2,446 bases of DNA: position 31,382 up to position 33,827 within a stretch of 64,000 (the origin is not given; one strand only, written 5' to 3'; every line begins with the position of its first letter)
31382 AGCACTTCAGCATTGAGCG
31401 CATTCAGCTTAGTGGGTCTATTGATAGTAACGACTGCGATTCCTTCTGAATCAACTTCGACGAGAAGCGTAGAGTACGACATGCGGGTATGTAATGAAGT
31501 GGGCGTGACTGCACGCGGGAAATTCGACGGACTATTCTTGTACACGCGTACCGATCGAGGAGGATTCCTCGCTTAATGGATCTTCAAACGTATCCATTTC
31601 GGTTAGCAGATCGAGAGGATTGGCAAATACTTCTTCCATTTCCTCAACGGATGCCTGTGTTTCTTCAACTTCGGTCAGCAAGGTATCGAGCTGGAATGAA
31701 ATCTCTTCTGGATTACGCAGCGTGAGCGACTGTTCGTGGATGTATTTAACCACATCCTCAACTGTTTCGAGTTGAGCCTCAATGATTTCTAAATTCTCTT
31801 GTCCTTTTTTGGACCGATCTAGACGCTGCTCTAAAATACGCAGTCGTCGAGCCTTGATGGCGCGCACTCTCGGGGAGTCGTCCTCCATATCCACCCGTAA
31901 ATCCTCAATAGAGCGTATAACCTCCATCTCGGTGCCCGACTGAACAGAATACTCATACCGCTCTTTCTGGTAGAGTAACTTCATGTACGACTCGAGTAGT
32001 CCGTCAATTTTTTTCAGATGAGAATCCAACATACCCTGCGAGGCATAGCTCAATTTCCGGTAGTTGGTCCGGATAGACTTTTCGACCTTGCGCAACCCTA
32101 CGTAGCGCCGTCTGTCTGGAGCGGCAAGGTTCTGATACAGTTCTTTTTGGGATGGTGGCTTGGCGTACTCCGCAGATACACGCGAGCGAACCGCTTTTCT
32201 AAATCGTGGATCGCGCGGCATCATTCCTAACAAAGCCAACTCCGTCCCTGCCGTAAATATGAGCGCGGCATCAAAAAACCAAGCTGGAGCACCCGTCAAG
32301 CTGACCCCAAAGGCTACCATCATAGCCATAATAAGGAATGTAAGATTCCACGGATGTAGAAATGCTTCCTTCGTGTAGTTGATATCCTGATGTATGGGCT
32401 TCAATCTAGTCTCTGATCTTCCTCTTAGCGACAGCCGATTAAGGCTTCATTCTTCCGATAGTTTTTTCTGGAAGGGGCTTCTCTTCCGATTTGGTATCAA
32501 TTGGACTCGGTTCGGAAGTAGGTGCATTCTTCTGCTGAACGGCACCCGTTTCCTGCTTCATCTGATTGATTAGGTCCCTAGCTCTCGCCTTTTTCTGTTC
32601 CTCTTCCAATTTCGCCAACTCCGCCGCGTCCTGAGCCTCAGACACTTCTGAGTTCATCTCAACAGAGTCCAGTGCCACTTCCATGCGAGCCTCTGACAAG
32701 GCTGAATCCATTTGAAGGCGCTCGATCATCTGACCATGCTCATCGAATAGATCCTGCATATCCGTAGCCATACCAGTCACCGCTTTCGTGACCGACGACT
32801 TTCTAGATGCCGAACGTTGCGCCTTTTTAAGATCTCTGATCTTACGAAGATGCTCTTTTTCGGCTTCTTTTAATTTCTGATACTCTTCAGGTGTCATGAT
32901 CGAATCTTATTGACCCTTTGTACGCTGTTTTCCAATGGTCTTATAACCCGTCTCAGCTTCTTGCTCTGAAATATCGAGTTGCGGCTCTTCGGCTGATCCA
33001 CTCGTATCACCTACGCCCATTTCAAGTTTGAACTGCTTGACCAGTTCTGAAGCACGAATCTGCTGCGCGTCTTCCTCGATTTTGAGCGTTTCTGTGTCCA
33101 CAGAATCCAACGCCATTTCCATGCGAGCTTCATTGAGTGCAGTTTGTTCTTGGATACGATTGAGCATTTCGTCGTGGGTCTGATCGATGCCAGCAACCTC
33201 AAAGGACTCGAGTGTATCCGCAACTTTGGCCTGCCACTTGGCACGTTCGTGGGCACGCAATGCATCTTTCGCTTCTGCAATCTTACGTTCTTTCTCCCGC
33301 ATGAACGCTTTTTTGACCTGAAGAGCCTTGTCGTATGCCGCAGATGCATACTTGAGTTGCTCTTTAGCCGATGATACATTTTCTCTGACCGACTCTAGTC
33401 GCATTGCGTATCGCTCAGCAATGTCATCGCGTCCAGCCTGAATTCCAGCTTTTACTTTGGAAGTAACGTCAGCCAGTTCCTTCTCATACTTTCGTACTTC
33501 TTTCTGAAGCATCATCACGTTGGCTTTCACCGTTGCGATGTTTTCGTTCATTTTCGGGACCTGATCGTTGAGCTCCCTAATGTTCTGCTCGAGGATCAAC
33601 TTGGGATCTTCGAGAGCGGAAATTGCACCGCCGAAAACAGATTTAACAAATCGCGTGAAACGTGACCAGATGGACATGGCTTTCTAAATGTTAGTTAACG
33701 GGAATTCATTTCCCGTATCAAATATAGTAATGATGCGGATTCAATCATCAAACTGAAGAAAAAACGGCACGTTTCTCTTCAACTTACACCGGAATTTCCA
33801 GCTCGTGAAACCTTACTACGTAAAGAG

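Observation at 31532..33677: Three-gene bacterial ESCRT-III (PspA) operon with non-canonical partners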

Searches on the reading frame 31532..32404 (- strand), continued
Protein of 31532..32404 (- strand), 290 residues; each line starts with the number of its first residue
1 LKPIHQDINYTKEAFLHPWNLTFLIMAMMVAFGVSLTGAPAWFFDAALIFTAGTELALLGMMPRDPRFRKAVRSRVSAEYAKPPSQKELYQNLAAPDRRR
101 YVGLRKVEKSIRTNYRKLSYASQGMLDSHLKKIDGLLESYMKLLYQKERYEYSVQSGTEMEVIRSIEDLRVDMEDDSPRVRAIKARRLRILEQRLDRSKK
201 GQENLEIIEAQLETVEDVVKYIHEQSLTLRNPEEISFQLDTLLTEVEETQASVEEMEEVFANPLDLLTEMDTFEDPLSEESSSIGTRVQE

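Call 52: search_solved_structures(query=A3, max_evalue=10, show_alignments=3)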
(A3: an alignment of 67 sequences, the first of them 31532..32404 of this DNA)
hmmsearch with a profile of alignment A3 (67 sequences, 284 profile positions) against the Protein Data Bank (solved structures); distinct sequences matched with E-value up to 10: 10.
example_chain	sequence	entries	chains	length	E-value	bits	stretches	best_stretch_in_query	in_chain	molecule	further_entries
8fjg_A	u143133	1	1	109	0.0014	21.1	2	97-139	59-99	H12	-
9tqb_H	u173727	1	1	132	0.092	15.1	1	75-154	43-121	Biogenesis of lysosome-related organelles complex 1 subunit 2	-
9tlo_A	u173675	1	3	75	0.17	14.3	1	151-194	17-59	Sc-apCC-2-BCL-xL-5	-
4xpx_A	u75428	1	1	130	0.22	13.9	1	200-245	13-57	Bacteriohemerythrin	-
4xq1_A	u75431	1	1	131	0.23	13.8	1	200-245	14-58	Bacteriohemerythrin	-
4xpw_A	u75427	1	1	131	0.24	13.8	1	200-245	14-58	Bacteriohemerythrin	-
4xpy_A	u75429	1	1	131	0.24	13.8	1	200-245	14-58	Bacteriohemerythrin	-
36lx_A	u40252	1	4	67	0.42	13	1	155-205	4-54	MB03-ds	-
3a6m_A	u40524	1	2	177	0.43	12.9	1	105-154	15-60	Protein grpE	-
8bda_C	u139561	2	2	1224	5.2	9.4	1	116-188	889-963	Intraflagellar transport protein 121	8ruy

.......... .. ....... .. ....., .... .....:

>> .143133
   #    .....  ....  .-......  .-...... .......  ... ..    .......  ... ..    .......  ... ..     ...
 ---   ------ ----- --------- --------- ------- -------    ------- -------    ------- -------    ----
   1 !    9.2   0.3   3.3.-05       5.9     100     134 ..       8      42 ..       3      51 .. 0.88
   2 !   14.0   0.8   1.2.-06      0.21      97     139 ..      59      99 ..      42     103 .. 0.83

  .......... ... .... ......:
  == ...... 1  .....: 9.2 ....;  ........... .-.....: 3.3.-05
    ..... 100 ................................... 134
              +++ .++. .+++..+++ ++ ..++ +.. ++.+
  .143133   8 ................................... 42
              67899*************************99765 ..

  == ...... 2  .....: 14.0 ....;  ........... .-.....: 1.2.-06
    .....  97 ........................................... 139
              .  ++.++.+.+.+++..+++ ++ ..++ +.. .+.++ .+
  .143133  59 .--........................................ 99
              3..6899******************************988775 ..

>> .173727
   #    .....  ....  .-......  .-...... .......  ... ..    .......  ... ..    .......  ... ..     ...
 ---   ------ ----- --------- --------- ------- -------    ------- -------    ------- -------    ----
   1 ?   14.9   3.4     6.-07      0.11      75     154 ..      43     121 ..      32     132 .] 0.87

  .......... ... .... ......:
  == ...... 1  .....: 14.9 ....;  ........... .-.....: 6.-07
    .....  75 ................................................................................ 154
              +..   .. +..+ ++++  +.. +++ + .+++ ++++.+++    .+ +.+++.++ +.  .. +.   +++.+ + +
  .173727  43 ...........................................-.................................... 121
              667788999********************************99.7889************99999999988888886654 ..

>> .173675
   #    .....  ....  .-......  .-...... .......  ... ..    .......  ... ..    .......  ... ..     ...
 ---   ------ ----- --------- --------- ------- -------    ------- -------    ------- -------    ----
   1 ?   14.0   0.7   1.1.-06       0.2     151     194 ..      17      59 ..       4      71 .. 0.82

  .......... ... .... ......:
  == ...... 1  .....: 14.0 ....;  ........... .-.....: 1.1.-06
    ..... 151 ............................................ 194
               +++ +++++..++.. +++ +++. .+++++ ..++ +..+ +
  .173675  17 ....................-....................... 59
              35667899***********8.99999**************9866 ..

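Call 75: search_protein_families(library=pfam, proteins=[L092:5700-5951:+, L094:8983-9957:+, L094:2379-4169:+], max_evalue=0.01)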
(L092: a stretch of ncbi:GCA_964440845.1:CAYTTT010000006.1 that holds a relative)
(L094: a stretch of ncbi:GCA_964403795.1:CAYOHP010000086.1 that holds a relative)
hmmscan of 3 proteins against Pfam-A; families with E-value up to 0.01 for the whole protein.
L092:5700-5951:+ (83 aa): 0 families

L094:8983-9957:+ (324 aa): 0 families

L094:2379-4169:+ (596 aa): 3 families
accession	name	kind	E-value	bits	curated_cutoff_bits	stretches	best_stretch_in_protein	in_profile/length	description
PF00691.25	OmpA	-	3.3e-06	27.8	27.2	1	474-584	2-94/98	OmpA family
PF09084.16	NMT1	-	0.00013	22.4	20.5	1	215-355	83-216/216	NMT1/THI5 like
PF12974.12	Phosphonate-bd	-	0.0091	15.8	27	0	146-272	26-155/242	ABC transporter, phosphonate, periplasmic substrate-binding protein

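Call 83: list_cluster_members(proteins=[P0393, P0170, P0399, P0396, P0034, P0148])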
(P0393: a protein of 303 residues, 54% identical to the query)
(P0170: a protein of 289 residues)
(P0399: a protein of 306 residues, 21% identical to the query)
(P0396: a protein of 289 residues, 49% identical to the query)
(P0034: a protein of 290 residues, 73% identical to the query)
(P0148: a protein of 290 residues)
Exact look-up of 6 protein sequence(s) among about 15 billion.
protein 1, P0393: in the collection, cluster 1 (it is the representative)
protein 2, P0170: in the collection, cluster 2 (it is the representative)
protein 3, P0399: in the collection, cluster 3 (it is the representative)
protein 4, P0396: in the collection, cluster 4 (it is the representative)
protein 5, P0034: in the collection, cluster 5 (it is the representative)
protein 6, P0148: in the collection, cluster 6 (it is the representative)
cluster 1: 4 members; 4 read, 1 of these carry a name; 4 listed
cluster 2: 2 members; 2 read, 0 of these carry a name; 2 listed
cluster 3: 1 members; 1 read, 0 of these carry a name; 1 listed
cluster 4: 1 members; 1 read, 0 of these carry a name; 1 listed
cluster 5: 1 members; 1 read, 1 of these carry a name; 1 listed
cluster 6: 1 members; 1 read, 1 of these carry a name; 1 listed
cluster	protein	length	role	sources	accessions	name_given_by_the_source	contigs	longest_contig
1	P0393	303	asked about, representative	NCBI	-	-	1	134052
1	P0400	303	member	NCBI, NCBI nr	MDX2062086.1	MAG: hypothetical protein SFY70_03420 [Bacteroidia bacterium] | hypothetical protein [Bacteroidia bacterium]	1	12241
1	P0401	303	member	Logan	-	-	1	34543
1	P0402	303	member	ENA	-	-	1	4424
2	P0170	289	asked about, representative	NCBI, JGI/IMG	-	-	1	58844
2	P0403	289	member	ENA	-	-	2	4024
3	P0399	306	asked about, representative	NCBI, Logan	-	-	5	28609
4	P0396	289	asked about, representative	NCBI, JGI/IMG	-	-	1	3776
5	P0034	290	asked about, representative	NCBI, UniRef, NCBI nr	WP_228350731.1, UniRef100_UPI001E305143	hypothetical protein [Rhodocaloribacter litoris] | hypothetical protein n=1 Tax=Rhodocaloribacter litoris TaxID=2558931 RepID=UPI001E305143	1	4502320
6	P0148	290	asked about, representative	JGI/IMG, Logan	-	hypothetical protein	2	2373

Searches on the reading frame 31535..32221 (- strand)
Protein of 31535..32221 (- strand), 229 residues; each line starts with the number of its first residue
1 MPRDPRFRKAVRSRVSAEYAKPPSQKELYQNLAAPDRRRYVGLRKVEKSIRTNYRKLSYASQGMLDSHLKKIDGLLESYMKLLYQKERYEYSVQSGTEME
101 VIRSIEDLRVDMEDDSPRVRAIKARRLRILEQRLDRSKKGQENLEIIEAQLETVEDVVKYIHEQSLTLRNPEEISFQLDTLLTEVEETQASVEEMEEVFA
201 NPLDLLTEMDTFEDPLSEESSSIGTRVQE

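Call 68: predict_structure(alignment_id=A4)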
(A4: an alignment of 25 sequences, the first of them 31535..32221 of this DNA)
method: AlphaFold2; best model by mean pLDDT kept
length: 229 residues; sequences in the alignment: 25
mean_pLDDT: 77.8   pTM: 0.65
mean pLDDT of the five models: 77.8, 76.8, 76.8, 74.8, 72.3
residues with pLDDT >= 90: 69; 70-90: 100; 50-70: 29; < 50: 31
segments of 3 or more residues with pLDDT < 50: 201-229
pLDDT, mean of each block of 10 residues (from residue 1): 68 55 77 91 94 78 83 92 89 76 90 89 89 85 90 92 81 86 86 65 46 45 37
secondary structure, 60 per line:
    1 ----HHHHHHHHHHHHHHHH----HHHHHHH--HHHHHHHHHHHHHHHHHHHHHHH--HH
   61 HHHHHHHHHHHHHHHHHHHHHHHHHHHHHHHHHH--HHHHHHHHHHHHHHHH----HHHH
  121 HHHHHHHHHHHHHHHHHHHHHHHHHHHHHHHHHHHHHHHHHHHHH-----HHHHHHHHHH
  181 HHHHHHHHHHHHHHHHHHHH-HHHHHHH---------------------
elements in order: H5-20 H25-31 H34-56 H59-94 H97-112 H117-165 H171-200 H202-208

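Call 72: fold_search(model_id=the predicted structure, library=pdb)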
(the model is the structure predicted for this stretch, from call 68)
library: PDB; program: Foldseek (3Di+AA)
matches with E <= 10: 506; with E <= 0.001: 0
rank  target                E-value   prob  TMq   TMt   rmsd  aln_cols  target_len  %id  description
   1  9fqr_Fz               1.0e-01  0.47  0.24  0.22  30.7       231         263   14  96-nm repeat of axonemal doublet microtubules from bovine sperm (released 2025-03-26)
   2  8otz_ET               1.2e-01  0.44  0.22  0.18  30.9       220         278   14  48-nm repeat of the native axonemal doublet microtubule from bovine sperm (released 2023-11-22)
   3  9fqr_FQ               1.3e-01  0.84  0.33  0.35  30.2       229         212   17  96-nm repeat of axonemal doublet microtubules from bovine sperm (released 2025-03-26)
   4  7rro_D0               1.8e-01  0.38  0.22  0.18  31.1       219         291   14  Structure of the 48-nm repeat doublet microtubule from bovine tracheal cilia (released 2021-10-27)
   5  7ung_D0               1.8e-01  0.25  0.19  0.18  32.0       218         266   15  48-nm repeat of the human respiratory doublet microtubule (released 2022-10-05)
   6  2q13                  2.4e-01  0.11  0.13  0.10  28.9       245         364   13  Crystal structure of BAR-PH domain of APPL1 (released 2007-08-14)
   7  8otz_DP               2.7e-01  0.60  0.30  0.33  33.5       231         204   16  48-nm repeat of the native axonemal doublet microtubule from bovine sperm (released 2023-11-22)
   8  2elb                  2.8e-01  0.14  0.16  0.12  27.7       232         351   15  Crystal Structure of the BAR-PH domain of human APPL1 (released 2007-05-29)
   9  8to0_C                3.3e-01  0.85  0.38  0.49  30.6       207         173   15  48-nm repeating structure of doublets from mouse sperm flagella (released 2023-11-01)
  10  8otz_EW               3.5e-01  0.25  0.22  0.16  31.0       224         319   15  48-nm repeat of the native axonemal doublet microtubule from bovine sperm (released 2023-11-22)
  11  8i7r_F4               3.6e-01  0.51  0.32  0.34  33.6       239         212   14  In situ structure of axonemal doublet microtubules in mouse sperm with 48-nm repeat (released 2023-10-11)
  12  8iyj_V4               3.8e-01  0.60  0.33  0.28  31.3       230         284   13  Cryo-EM structure of the 48-nm repeat doublet microtubule from mouse sperm (released 2023-07-05)
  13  4nqi_C                3.8e-01  0.41  0.27  0.27  27.7       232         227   10  Structure of the N-terminal I-BAR domain (1-259) of D.Discoideum IBARa (released 2014-02-05)
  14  1wdz_B                4.0e-01  0.13  0.17  0.18  28.8       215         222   12  Crystal structure of RCB domain of IRSp53 (released 2005-06-07)
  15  3na7                  4.2e-01  0.47  0.28  0.28  25.9       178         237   14  2.2 Angstrom Structure of the HP0958 Protein from Helicobacter pylori CCUG 17874 (released 2010-09-22)
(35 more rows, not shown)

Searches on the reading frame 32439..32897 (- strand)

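Call 3: search_protein_families(library=pfam, proteins=[window:32439-32897:-], max_evalue=0.1)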
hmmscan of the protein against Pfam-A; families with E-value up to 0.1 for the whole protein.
window:32439-32897:- (152 aa): 1 family
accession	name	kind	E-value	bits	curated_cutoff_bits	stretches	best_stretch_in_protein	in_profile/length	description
PF13148.11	DUF3987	-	0.003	17.2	27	1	28-104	44-120/364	Protein of unknown function (DUF3987)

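Call 4: search_protein_families(library=ncbifam, proteins=[window:32439-32897:-], max_evalue=0.1)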
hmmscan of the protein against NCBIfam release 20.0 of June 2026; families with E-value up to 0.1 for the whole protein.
window:32439-32897:- (152 aa): 4 families
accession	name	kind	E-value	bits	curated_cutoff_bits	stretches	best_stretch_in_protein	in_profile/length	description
NF053703.1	Mn_SBP_EfaA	exception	0.031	13.4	485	1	53-119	31-99/310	Mn/Fe ABC transporter substrate-binding lipoprotein EfaA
NF040928.1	ABC_lipo_SloC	subfamily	0.042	12.9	525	1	44-119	14-91/304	metal ABC transporter substrate-binding lipoprotein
NF043078.1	MMSYN1_0168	equivalog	0.049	12.2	800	1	6-125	196-320/649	oligopeptide ABC transporter ATP-binding protein OppF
NF047789.1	AgBindSilE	equivalog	0.064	13.6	200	1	32-113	41-124/143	silver-binding protein SilE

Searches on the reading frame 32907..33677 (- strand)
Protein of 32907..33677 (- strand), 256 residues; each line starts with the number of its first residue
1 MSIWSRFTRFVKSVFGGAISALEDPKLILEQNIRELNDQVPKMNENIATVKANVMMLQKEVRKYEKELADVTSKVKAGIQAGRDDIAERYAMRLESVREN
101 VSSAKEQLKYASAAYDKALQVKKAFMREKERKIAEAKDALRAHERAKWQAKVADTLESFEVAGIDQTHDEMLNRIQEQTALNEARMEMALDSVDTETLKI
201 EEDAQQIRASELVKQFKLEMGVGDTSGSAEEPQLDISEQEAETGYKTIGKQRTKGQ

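Call 3: search_protein_families(library=pfam, proteins=[window:32907-33677:-], max_evalue=0.1)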
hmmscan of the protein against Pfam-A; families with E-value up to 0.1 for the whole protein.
window:32907-33677:- (256 aa): 4 families
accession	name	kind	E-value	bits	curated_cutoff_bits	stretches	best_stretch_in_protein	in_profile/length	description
PF04012.17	PspA_IM30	-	3.5e-19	69.7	33.9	1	2-210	1-207/220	PspA/IM30 family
PF07889.17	DUF1664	-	0.00032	21.2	34.6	1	18-76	53-111/124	Protein of unknown function (DUF1664)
PF04102.17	SlyX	-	0.033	15.3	30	1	27-69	13-55/67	SlyX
PF17940.6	TetR_C_31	-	0.051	14.2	27.4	0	67-98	5-36/107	Tetracyclin repressor-like, C-terminal domain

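Call 4: search_protein_families(library=ncbifam, proteins=[window:32907-33677:-], max_evalue=0.1)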
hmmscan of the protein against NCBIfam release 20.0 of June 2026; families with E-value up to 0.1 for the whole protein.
window:32907-33677:- (256 aa): 6 families
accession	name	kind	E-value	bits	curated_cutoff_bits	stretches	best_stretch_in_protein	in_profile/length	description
TIGR02977.1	phageshock_pspA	equivalog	1e-07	31.9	242.95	1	1-203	1-203/219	phage shock protein PspA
NF045622.1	Npun_F5560_fam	hypoth_equivalog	0.0029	17.7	125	1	20-76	85-142/156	Npun_F5560 family protein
NF007974.0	PRK10698.1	equivalog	0.0031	17.2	336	1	1-152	1-152/222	phage shock protein PspA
NF040877.1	SE1832_fam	equivalog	0.021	14.8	45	0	47-74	23-50/51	SE1832 family protein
NF045483.1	IsozizSyn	equivalog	0.027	13.5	675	1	18-105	258-345/361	epi-isozizaene synthase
NF043073.1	MMSYN1_0195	equivalog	0.099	10.7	1250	0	19-185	390-552/1021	spermidine/putrescine ABC transporter permease/substrate-binding protein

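Call 30: find_homologous_proteins(query=window:32907-33677:-)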
Query window:32907-33677:- (256 aa): 4018 proteins with E <= 0.001 among 4644 candidates; the best 120 are listed.
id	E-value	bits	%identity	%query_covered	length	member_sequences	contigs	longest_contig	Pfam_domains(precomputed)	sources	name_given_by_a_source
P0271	6.0e-153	525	100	100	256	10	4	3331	PF04012.18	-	-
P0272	3.1e-140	484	90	100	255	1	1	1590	PF04012.18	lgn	-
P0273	4.1e-140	483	91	100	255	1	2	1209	PF04012.18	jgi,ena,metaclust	metaclust:\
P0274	4.9e-140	483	91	99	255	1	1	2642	PF04012.18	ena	-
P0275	7.2e-140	482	90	99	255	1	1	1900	PF04012.18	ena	-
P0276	1.0e-139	482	90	100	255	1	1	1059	PF04012.18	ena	-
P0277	1.9e-139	481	91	100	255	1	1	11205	PF04012.18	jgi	jgi:phage shock protein A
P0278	3.7e-139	480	90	100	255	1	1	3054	PF04012.18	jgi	jgi:phage shock protein A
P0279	8.8e-139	479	90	99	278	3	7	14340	PF04012.18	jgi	-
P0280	1.2e-138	478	89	100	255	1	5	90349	PF04012.18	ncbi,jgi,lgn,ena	-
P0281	2.3e-138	478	90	100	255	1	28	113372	PF04012.18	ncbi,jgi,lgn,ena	jgi:phage shock protein A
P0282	2.8e-138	477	89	100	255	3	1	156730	PF04012.18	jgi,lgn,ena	-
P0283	3.3e-138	477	90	100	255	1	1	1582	PF04012.18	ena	-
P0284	3.7e-138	477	88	100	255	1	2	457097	PF04012.18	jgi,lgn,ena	-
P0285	5.4e-138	476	89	99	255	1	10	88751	PF04012.18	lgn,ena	-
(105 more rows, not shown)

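Call 76: search_solved_structures(query=window:32907-33677:-, max_evalue=0.01, show_alignments=2)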
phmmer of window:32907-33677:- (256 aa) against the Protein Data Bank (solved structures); distinct sequences matched with E-value up to 0.01: 10.
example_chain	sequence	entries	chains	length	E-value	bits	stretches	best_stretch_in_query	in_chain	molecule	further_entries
8qfv_0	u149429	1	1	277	3.7e-06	30.6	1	1-238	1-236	Protein sll0617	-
7o3w_D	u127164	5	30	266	6.9e-06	29.8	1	3-238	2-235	Protein sll0617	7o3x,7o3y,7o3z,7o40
9eom_A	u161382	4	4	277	7.5e-06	29.6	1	1-238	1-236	Membrane-associated protein Vipp1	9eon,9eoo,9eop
8qhv_0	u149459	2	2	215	0.0001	26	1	3-202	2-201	Membrane-associated protein Vipp1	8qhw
8qbr_A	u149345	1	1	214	0.00029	24.5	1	1-189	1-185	Membrane-associated protein Vipp1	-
8qbv_A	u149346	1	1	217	0.00029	24.4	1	1-189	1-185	Membrane-associated protein Vipp1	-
6zvr_B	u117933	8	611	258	0.00029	24.4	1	1-189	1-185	Vipp1 | Phage shock protein A, PspA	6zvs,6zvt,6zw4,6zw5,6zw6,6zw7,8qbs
8qbw_A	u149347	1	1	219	0.00029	24.4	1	1-189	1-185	Phage shock protein A, PspA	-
3tnu_A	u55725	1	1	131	0.0016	22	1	33-131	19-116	Keratin, type I cytoskeletal 14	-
6uui_X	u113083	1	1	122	0.0068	20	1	31-113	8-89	Keratin, type I cytoskeletal 10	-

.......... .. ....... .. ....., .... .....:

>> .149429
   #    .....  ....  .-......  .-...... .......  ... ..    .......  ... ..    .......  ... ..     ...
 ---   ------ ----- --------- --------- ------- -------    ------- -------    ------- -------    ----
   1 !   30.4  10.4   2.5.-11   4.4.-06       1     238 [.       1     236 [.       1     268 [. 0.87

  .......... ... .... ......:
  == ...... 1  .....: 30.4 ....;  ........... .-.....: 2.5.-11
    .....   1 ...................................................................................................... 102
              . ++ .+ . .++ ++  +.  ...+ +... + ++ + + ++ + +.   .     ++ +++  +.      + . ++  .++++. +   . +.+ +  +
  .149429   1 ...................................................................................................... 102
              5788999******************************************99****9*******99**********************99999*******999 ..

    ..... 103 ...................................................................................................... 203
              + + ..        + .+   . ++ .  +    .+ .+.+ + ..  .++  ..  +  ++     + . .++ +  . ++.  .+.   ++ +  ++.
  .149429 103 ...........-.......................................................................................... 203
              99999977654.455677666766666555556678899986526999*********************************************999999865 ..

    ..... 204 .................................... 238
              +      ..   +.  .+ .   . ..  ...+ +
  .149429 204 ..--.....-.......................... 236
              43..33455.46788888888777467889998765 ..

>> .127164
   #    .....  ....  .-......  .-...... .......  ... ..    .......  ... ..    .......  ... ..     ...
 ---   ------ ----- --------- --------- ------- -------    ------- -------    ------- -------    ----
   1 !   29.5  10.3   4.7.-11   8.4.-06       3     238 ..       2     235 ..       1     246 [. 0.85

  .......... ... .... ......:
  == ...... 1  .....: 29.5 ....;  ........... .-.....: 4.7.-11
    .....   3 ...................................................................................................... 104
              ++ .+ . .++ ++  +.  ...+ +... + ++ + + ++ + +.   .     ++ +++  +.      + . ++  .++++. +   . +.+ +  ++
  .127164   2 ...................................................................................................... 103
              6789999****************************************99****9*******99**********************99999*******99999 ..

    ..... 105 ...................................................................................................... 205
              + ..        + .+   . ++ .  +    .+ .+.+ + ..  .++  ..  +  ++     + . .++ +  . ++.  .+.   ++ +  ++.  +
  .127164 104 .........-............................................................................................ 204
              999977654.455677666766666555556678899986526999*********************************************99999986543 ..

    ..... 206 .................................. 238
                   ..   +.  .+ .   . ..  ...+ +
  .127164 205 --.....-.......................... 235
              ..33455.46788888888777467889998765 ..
